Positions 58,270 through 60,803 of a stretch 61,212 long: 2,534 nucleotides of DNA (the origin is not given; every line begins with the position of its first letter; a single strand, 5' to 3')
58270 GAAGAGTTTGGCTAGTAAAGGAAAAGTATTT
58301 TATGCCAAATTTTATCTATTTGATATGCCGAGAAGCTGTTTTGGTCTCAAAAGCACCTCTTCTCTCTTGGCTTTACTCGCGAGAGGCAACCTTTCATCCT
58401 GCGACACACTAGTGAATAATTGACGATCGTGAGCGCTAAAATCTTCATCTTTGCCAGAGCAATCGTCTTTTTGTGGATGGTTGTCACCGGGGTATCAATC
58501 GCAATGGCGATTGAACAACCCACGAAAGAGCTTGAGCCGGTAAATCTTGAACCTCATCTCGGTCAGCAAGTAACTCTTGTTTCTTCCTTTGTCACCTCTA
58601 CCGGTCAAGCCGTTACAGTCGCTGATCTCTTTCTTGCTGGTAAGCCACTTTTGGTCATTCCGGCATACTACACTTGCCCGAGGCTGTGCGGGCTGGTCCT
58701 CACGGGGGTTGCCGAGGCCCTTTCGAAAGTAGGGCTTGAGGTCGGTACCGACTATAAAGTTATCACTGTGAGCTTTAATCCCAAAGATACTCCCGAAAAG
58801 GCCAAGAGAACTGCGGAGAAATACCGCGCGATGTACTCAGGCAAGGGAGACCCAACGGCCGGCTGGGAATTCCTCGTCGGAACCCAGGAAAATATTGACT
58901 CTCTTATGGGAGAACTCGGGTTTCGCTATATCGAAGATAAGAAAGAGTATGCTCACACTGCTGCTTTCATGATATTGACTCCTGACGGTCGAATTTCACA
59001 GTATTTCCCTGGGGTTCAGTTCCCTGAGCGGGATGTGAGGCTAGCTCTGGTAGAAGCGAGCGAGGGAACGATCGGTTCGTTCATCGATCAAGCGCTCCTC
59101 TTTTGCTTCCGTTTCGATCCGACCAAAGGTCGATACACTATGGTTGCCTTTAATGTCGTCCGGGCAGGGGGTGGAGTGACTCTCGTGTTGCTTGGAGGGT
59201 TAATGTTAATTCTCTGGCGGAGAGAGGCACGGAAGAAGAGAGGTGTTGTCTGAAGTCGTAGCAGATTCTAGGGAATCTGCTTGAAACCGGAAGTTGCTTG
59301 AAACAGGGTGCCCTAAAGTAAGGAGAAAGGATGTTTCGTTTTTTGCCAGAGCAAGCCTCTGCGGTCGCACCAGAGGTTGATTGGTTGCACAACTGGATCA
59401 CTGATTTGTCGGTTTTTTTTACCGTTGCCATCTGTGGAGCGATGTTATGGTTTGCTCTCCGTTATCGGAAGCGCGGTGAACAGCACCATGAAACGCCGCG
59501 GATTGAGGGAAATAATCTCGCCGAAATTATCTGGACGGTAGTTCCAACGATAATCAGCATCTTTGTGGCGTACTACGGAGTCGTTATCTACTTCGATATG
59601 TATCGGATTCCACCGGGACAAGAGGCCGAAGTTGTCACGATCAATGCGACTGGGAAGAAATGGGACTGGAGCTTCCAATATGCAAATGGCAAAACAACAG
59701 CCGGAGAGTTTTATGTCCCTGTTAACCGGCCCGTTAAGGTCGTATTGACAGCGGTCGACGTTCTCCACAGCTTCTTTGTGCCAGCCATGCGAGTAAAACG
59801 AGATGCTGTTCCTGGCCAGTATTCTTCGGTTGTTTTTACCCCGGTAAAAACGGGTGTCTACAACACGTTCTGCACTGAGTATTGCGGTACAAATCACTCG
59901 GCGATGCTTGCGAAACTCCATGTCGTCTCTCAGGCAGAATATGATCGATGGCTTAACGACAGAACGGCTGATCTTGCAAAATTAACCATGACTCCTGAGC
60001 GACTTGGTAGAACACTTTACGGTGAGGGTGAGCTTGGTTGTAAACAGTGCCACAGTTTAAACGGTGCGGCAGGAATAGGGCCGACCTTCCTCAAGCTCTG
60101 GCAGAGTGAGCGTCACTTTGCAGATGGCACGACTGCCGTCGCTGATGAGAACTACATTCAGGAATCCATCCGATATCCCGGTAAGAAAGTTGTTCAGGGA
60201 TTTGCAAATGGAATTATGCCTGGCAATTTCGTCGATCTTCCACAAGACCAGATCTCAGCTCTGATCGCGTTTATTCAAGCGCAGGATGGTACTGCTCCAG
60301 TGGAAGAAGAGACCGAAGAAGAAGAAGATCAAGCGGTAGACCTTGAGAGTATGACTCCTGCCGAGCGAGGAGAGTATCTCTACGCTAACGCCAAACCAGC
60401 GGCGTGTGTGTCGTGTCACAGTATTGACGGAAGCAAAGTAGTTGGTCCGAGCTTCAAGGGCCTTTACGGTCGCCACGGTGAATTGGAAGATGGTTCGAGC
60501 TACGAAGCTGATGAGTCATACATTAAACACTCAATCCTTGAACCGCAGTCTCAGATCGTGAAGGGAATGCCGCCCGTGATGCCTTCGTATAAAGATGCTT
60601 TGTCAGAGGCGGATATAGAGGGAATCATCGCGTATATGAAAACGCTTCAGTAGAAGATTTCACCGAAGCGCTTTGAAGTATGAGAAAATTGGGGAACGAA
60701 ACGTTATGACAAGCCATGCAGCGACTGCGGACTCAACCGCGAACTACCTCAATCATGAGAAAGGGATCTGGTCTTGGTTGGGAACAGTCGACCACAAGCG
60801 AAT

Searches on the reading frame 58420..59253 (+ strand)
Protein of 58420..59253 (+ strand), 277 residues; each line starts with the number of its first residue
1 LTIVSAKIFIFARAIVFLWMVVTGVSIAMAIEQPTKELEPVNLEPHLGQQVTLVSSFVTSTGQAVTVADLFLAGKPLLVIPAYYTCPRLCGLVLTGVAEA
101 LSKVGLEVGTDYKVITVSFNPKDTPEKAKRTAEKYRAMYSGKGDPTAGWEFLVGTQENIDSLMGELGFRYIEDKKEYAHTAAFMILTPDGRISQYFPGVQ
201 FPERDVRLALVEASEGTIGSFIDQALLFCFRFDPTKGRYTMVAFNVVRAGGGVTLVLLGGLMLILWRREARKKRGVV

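Call 9: search_protein_families(library=pfam, proteins=[window:58420-59253:+], max_evalue=0.001)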
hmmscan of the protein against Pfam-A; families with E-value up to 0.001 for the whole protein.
window:58420-59253:+ (277 aa): 1 family
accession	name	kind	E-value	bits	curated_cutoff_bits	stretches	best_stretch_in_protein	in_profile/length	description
PF02630.20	SCO1-SenC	-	1.3e-11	45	22.8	1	57-191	6-133/134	SCO1/SenC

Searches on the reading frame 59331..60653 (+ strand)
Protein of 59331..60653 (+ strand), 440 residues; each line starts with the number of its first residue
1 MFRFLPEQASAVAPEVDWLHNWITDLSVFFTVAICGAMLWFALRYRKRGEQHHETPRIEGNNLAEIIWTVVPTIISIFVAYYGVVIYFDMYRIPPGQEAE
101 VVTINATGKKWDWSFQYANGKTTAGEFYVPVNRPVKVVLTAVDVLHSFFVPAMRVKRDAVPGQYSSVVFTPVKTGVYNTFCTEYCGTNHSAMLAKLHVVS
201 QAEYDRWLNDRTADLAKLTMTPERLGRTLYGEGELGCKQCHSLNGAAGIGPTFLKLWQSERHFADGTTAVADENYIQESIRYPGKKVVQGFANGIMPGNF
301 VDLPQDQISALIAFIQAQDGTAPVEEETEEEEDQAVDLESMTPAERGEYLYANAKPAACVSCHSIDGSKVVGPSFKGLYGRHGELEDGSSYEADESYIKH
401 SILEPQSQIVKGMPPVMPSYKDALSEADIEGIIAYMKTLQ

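Call 9: search_protein_families(library=pfam, proteins=[window:59331-60653:+], max_evalue=0.001)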
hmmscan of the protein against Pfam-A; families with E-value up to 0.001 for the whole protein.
window:59331-60653:+ (440 aa): 4 families
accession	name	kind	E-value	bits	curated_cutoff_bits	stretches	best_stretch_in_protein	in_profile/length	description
PF00116.26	COX2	-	4.2e-20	72.3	22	1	128-193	49-114/120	Cytochrome C oxidase subunit II, periplasmic domain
PF00034.26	Cytochrom_C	-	1.1e-17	65.5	21.3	1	344-439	1-89/90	Cytochrome c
PF02790.20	COX2_TM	-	5.2e-12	46.2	22.8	1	5-83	8-85/88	Cytochrome C oxidase subunit II, transmembrane domain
PF13442.11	Cytochrome_CBB3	-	7e-12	45.9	27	1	344-436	3-68/68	Cytochrome C oxidase, cbb3-type, subunit III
